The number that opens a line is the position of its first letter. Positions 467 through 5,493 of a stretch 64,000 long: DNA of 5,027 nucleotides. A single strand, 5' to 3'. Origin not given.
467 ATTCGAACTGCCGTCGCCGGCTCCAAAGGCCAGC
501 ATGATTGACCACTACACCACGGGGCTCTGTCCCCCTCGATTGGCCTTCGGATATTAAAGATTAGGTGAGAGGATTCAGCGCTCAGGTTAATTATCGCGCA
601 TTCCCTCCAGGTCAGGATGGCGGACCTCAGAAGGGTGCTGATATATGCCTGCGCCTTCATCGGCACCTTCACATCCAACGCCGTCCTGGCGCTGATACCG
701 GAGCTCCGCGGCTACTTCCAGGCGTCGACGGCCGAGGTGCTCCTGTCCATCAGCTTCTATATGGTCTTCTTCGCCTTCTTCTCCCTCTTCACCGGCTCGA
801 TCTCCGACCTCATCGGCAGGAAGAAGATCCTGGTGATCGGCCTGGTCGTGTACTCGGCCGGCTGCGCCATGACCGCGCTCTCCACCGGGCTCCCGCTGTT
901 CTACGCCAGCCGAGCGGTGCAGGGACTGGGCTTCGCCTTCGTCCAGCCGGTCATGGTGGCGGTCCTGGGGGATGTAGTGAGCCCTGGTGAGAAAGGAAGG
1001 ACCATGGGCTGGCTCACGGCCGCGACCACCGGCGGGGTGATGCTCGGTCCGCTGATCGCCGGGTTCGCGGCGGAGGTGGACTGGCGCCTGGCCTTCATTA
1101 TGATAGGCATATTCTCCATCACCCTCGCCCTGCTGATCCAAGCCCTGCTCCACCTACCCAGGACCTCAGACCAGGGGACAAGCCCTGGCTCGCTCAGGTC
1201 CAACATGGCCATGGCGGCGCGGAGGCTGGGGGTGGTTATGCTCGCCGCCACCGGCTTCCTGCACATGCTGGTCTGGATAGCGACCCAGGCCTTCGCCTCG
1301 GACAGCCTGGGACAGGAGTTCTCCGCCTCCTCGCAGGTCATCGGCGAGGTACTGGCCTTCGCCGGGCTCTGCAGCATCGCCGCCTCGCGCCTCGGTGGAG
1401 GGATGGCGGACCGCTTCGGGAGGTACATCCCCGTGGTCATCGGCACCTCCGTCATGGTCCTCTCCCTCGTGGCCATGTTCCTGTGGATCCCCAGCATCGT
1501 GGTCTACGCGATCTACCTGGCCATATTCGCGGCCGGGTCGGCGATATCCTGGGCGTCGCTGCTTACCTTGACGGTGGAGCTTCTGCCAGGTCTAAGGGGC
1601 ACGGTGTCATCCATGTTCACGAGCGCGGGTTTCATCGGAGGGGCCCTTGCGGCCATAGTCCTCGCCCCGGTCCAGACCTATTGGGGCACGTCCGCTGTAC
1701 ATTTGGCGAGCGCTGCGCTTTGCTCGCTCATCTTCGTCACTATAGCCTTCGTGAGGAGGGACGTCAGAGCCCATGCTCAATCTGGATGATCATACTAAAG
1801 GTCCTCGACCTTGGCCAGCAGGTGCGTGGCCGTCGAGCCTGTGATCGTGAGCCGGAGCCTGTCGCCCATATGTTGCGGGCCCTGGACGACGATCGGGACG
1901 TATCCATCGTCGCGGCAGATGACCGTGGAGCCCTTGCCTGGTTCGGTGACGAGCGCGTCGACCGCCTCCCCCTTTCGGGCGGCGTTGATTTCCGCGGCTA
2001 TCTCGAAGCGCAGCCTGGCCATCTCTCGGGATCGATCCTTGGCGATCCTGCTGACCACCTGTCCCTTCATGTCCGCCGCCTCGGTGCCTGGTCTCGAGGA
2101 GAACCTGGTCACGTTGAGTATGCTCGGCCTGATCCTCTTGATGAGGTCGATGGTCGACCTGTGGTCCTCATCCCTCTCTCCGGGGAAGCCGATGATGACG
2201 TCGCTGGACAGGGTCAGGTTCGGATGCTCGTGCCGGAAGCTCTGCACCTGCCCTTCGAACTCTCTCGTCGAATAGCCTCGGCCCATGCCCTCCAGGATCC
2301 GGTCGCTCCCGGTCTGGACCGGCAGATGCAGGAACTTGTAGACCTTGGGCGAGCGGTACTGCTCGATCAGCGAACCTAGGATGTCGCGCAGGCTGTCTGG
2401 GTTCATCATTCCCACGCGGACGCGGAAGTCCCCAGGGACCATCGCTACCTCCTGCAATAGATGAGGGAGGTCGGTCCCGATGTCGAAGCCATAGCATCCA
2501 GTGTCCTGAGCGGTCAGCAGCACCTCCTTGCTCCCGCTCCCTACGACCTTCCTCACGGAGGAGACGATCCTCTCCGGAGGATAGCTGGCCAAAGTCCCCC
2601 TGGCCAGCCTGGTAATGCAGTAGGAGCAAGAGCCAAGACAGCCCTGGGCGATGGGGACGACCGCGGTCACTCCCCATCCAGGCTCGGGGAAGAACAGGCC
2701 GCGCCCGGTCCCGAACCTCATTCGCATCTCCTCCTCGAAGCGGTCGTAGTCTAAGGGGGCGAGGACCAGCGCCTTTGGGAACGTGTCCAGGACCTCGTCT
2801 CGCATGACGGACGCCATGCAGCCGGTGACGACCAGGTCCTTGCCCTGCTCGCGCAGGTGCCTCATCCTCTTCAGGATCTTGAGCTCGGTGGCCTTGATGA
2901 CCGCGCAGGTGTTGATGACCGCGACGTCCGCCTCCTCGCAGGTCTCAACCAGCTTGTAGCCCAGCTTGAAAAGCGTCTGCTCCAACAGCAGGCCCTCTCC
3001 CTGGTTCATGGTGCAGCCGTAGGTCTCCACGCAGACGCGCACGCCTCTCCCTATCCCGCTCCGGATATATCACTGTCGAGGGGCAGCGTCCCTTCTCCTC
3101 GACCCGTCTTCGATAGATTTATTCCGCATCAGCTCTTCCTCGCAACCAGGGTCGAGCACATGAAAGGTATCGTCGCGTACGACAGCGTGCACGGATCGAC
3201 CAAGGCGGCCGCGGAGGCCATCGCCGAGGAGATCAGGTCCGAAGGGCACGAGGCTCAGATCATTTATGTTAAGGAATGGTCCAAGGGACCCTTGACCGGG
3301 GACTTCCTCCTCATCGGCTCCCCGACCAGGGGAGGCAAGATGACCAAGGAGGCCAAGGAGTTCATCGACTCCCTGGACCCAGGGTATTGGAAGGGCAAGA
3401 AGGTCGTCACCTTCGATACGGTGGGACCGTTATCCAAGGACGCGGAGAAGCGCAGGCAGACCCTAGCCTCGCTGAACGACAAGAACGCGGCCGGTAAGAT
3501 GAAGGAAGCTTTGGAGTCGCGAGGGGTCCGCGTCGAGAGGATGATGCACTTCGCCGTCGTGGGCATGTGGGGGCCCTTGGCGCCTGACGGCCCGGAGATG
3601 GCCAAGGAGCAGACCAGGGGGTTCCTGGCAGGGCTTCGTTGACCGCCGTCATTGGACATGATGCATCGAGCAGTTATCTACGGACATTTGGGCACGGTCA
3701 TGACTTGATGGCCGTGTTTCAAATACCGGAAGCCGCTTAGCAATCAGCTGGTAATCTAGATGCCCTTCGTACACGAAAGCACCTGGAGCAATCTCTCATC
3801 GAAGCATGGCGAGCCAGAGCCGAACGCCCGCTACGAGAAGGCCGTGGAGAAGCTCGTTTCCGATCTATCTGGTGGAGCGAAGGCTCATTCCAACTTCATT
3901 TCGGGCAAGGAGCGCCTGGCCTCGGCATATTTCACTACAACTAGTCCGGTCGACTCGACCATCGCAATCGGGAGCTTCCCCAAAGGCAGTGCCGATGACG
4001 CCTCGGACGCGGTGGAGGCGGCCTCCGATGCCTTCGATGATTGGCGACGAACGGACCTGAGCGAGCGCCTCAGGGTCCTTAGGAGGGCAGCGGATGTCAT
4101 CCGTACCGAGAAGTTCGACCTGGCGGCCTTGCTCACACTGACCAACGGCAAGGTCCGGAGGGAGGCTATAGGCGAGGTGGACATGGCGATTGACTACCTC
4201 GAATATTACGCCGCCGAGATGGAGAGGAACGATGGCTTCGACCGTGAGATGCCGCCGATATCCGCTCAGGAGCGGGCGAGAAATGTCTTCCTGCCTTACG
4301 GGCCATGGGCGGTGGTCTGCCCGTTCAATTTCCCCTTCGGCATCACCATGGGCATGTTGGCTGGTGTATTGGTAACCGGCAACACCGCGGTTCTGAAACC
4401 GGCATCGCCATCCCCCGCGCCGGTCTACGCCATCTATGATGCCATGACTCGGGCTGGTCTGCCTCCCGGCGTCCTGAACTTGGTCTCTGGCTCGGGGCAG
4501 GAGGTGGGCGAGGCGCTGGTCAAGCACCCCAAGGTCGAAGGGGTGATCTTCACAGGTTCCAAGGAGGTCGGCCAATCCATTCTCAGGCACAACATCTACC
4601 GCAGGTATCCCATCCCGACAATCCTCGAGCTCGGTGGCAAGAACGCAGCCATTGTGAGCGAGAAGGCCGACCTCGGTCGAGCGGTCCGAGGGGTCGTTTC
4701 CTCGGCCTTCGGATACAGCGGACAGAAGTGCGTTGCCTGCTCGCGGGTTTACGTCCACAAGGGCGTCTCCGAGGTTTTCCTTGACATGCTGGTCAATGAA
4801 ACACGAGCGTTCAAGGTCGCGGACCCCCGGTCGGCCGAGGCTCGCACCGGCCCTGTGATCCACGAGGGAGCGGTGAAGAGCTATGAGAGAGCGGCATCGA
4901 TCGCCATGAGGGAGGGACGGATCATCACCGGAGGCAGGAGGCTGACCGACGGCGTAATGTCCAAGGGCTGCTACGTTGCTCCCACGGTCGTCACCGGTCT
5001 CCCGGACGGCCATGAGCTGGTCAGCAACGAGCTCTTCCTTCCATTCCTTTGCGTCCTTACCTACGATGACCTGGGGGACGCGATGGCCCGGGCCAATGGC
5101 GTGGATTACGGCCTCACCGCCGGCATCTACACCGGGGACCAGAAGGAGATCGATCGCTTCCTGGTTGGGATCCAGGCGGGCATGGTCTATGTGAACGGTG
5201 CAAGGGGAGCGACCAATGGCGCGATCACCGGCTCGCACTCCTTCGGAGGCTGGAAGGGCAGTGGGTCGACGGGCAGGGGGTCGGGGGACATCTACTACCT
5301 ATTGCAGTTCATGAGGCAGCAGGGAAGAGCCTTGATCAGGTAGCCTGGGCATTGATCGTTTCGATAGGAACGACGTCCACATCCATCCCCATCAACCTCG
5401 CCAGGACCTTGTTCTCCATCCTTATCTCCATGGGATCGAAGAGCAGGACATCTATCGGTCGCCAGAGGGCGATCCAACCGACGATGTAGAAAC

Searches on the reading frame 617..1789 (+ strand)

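Call 79: search_protein_families(library=pfam, proteins=[window:617-1789:+], max_evalue=0.00001)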
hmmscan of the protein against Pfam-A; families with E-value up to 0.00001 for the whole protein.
window:617-1789:+ (390 aa): 2 families
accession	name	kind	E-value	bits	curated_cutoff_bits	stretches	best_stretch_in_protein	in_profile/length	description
PF07690.21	MFS_1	-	2.3e-46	158.8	33.4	2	10-192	2-186/347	Major Facilitator Superfamily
PF00083.30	Sugar_tr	-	1.3e-08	34.7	22.3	1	32-174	39-188/452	Sugar (and other) transporter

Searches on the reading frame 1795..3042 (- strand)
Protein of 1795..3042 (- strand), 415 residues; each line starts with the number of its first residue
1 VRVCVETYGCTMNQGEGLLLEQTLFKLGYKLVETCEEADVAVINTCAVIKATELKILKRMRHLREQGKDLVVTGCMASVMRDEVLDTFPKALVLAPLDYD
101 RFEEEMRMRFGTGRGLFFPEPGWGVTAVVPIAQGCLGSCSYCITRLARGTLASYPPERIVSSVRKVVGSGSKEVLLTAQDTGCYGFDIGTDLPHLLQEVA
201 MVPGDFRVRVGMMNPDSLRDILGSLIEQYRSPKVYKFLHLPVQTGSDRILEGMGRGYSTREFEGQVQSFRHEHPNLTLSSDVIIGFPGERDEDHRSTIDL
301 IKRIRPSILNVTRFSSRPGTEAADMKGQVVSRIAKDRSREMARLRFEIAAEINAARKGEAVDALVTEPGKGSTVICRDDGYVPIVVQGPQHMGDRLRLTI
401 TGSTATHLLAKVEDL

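Call 79: search_protein_families(library=pfam, proteins=[window:1795-3042:-], max_evalue=0.00001)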
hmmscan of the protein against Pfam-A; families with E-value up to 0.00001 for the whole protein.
window:1795-3042:- (415 aa): 2 families
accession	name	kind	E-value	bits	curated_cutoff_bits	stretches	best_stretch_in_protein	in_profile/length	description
PF00919.26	UPF0004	-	1.1e-21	77.1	27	1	2-93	1-96/98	Uncharacterized protein family UPF0004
PF04055.27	Radical_SAM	-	7.5e-15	55.9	29.5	1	130-301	2-166/166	Radical SAM superfamily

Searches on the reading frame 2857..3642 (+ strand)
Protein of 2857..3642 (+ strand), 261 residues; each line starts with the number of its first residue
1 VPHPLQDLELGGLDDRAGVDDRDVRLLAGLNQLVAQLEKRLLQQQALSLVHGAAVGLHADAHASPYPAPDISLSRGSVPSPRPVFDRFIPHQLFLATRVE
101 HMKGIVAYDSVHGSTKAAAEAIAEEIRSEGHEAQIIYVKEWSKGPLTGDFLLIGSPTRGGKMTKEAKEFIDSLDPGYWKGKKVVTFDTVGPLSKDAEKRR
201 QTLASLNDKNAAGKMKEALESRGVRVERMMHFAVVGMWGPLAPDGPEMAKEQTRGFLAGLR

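Call 80: search_protein_families(library=pfam, proteins=[window:2857-3642:+], max_evalue=0.00001)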
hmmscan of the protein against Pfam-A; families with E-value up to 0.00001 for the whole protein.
window:2857-3642:+ (261 aa): 3 families
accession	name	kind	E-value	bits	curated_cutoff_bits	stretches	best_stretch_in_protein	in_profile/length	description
PF12724.12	Flavodoxin_5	-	2.4e-11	44.5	27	1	105-209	1-94/145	Flavodoxin domain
PF12641.12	Flavodoxin_3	-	6.1e-09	36.3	27.5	1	106-195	2-83/160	Flavodoxin domain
PF00258.30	Flavodoxin_1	-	8.2e-07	29.7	25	1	106-174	1-73/143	Flavodoxin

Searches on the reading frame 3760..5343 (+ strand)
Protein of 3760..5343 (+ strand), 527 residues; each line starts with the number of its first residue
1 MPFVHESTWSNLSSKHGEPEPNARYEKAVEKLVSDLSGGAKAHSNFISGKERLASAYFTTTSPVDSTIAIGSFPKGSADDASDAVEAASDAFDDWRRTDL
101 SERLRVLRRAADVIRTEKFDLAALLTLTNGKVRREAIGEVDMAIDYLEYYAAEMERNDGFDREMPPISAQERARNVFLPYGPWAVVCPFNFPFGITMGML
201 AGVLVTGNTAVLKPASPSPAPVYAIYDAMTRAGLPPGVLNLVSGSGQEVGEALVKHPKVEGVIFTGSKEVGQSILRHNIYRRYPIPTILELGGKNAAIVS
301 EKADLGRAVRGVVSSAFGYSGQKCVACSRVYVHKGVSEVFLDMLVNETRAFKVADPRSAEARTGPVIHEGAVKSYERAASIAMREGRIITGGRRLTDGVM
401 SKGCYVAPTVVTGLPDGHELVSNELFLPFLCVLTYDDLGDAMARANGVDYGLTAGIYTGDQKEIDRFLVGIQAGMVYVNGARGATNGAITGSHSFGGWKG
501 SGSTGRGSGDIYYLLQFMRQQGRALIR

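Call 58: search_protein_families(library=pfam, proteins=[window:3760-5343:+], max_evalue=0.00001)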
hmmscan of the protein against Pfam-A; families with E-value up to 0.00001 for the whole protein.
window:3760-5343:+ (527 aa): 1 family
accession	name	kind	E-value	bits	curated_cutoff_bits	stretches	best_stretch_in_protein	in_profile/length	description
PF00171.27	Aldedh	-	1.5e-128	429.7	23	1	58-520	9-458/461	Aldehyde dehydrogenase family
